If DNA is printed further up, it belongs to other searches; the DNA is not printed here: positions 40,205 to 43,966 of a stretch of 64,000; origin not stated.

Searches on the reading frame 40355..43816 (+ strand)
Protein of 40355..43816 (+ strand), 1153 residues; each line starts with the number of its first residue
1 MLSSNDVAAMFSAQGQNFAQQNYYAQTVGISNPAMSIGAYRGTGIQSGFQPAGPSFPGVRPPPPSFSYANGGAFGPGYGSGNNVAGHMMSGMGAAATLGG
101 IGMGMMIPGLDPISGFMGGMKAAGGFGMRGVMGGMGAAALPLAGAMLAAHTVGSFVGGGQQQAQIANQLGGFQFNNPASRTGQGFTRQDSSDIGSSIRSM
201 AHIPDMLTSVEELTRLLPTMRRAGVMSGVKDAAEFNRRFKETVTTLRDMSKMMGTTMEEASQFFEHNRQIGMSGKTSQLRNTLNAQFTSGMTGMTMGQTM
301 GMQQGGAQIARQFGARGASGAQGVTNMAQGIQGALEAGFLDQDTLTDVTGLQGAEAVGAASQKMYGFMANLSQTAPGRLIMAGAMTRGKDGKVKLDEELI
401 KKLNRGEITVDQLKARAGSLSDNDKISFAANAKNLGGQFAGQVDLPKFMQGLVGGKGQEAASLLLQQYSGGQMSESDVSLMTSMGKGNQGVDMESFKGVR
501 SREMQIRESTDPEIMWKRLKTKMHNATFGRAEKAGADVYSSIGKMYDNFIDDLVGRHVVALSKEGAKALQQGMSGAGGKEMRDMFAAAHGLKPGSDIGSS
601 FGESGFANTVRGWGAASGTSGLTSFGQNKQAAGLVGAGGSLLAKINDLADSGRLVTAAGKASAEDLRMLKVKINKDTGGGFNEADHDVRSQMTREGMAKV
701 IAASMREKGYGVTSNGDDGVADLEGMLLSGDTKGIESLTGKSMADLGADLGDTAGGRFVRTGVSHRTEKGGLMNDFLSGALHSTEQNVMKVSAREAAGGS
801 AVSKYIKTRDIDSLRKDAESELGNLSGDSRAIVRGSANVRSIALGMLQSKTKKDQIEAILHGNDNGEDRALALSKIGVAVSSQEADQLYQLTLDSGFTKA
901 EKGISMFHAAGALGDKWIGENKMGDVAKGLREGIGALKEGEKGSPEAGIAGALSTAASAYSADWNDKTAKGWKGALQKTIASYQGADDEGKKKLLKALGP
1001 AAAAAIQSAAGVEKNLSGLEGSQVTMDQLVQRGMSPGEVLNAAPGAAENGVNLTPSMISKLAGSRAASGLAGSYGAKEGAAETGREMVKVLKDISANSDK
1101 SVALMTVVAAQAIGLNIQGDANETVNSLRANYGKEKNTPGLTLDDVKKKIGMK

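Call 7: search_protein_families(library=phrogs, proteins=[window:40355-43816:+], max_evalue=0.001)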
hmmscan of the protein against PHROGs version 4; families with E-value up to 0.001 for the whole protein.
window:40355-43816:+ (1153 aa): 0 families

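Call 8: search_protein_families(library=pfam, proteins=[window:40355-43816:+], max_evalue=0.001)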
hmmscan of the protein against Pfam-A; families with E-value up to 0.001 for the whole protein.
window:40355-43816:+ (1153 aa): 0 families

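Call 35: search_dna_similar(query=window:40355-43813:+, collection=phages, mode=protein, max_evalue=0.01, max_rows=10)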
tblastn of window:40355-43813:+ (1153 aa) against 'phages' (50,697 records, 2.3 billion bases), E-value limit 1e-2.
No match.
